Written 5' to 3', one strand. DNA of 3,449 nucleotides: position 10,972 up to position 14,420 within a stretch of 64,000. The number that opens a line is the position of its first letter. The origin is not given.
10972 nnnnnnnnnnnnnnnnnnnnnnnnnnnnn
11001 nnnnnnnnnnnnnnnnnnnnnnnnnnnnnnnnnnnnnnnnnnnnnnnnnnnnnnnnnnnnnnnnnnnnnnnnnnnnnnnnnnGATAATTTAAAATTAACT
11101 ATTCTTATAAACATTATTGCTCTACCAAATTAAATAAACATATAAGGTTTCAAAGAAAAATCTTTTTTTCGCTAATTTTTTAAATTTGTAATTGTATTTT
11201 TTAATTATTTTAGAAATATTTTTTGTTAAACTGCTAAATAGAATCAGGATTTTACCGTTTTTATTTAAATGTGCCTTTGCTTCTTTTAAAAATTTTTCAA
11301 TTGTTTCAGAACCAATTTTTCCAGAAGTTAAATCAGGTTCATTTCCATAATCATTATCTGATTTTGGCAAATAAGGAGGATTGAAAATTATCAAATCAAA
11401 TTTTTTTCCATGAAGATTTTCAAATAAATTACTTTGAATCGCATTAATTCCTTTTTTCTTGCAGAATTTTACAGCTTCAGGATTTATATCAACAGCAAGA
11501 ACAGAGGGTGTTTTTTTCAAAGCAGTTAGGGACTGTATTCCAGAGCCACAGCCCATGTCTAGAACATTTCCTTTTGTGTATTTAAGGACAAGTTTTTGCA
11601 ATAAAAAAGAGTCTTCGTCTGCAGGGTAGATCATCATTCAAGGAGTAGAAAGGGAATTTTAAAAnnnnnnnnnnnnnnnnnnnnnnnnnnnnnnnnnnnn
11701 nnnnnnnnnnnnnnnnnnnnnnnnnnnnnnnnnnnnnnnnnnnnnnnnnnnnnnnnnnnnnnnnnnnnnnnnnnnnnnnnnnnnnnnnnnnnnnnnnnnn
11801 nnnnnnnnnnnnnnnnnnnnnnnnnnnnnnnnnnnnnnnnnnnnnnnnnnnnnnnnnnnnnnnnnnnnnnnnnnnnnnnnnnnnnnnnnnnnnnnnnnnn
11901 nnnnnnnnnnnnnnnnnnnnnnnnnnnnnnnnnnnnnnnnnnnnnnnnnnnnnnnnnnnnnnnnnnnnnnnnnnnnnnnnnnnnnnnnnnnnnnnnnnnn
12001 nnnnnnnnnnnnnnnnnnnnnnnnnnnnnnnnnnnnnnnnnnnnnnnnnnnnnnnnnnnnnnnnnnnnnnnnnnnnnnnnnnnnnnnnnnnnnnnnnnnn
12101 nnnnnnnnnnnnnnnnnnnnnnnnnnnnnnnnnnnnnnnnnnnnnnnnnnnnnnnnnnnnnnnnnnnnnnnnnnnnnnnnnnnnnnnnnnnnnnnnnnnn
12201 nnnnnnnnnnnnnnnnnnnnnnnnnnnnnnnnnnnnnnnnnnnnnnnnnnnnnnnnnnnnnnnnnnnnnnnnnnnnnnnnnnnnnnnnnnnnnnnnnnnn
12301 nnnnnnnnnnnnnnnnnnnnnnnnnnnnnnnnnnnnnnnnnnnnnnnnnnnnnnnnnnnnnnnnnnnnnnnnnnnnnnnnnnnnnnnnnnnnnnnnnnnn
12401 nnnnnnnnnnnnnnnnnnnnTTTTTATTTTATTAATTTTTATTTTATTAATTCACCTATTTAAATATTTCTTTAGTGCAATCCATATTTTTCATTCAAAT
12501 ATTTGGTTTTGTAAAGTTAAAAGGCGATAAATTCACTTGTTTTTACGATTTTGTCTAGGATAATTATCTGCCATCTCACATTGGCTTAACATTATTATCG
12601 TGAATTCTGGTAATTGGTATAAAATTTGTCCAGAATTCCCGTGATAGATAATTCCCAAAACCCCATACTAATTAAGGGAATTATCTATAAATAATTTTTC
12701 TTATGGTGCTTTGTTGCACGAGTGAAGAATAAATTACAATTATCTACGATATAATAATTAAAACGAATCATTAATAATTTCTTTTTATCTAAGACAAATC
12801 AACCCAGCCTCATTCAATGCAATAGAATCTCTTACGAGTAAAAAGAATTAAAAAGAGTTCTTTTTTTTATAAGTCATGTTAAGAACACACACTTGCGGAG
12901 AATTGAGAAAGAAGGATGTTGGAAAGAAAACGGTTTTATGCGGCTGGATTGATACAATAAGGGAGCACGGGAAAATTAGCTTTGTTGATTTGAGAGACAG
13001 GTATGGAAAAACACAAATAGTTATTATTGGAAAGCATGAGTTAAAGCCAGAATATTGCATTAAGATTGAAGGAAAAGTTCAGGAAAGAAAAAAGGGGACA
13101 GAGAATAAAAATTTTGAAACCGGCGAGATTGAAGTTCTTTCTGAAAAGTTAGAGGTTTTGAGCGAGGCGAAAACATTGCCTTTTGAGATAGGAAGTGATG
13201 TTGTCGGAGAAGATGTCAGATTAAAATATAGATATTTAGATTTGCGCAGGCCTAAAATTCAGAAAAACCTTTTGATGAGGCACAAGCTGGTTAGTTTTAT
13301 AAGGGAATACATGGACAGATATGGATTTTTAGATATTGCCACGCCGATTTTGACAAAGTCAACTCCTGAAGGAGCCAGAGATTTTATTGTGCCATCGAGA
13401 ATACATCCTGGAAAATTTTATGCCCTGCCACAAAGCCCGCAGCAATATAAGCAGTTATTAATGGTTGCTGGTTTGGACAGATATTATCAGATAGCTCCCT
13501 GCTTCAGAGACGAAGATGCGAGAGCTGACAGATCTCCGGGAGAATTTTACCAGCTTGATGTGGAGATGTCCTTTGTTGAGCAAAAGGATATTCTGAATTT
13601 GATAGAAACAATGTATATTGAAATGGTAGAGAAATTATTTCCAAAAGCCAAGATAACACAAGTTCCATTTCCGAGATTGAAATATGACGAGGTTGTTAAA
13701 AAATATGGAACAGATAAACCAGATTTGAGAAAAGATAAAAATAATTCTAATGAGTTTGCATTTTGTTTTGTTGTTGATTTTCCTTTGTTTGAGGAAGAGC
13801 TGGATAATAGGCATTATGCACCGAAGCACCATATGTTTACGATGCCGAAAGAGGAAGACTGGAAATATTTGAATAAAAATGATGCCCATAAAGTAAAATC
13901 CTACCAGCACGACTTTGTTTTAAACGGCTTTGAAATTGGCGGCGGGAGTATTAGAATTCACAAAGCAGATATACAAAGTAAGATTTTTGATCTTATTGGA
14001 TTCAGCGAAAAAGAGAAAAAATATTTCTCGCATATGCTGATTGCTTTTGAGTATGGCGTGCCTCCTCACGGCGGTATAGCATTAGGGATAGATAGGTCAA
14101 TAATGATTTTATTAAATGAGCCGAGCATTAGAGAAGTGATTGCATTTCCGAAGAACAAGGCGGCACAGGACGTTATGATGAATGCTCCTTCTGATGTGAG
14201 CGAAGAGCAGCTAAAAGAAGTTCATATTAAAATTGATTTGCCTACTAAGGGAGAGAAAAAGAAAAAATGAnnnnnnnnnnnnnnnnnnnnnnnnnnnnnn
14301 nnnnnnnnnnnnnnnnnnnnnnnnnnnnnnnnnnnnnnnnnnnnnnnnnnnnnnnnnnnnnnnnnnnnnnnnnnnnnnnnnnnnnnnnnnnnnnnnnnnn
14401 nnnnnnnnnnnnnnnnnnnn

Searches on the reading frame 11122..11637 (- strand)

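Call 14: search_protein_families(library=pfam, proteins=[window:11122-11637:-], max_evalue=0.001)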
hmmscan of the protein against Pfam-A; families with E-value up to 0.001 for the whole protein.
window:11122-11637:- (171 aa): 14 families
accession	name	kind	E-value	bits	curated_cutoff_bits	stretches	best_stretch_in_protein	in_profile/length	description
PF05175.20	MTS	-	7.3e-19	68.5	23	1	11-158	22-163/170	Methyltransferase small domain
PF13649.12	Methyltransf_25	-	1.4e-08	35.7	27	1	25-85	1-70/97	Methyltransferase domain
PF06325.19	PrmA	-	1.8e-08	34.7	22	1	18-86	160-233/296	Ribosomal protein L11 methyltransferase (PrmA)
PF08241.18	Methyltransf_11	-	4.1e-08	34.2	21.2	1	26-85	1-66/95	Methyltransferase domain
PF13847.12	Methyltransf_31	-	4.3e-08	33.4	27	1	23-142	5-120/145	Methyltransferase domain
PF13489.12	Methyltransf_23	-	1.7e-06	28.3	27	1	19-132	20-116/164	Methyltransferase domain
PF07669.17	Eco57I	-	1.5e-05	25.6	25.3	1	63-152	55-153/171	Eco57I restriction-modification methylase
PF08242.18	Methyltransf_12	-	2.5e-05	25.4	30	1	26-85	1-71/98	Methyltransferase domain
PF10354.15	BMT5-like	-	5.4e-05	24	24.7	1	63-156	61-143/168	rRNA (uridine-N3-)-methyltransferase BTM5-like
PF07021.18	MetW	-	7.2e-05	22.9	21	1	22-86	14-82/193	Methionine biosynthesis protein MetW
PF01170.24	UPF0020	-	0.00022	21.4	22.3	1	46-153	79-184/197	RMKL-like, methyltransferase domain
PF01555.25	N6_N4_Mtase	-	0.00023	21.6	26.7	0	81-148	2-68/221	DNA methylase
PF03602.21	Cons_hypoth95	-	0.00029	21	24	0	21-90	41-124/182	Conserved hypothetical protein 95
PF03848.20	TehB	-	0.00098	19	20.4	0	22-62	31-71/193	Tellurite resistance protein TehB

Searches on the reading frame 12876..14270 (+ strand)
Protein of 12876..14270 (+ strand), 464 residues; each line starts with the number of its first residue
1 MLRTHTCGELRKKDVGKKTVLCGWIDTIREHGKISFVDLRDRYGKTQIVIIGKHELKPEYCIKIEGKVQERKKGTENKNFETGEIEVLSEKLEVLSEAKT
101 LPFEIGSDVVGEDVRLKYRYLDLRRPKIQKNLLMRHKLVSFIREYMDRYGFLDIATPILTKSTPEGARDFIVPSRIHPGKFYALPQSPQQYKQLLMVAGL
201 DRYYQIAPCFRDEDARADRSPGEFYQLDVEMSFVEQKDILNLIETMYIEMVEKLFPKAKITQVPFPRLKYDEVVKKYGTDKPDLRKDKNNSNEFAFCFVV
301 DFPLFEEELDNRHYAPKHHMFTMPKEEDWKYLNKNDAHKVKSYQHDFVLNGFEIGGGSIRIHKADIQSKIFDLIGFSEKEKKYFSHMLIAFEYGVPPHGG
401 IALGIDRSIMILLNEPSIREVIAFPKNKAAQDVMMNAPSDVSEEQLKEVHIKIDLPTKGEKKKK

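Call 61: find_encoding_contigs(protein=window:12876-14270:+, flank=10000, max_places=10)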
Protein window:12876-14270:+ (464 aa): 2 contigs read that carry it; 2 places shown.
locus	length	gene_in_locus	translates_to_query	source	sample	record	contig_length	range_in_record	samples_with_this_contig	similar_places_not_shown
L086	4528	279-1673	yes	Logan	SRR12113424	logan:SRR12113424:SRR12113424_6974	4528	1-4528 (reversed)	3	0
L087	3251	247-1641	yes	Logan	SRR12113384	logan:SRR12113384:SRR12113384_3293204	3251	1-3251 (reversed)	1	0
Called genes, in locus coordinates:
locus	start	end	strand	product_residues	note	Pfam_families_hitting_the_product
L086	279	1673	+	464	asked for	PF01336:tRNA_anti-codon, PF00152:tRNA-synt_2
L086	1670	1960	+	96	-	-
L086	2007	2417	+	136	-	-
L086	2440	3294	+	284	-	PF00149:Metallophos, PF12850:Metallophos_2 (faint), PF14582:Metallophos_3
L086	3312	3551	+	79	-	-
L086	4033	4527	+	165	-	?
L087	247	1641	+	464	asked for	PF01336:tRNA_anti-codon, PF00152:tRNA-synt_2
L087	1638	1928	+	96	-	-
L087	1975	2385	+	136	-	-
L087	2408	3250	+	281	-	?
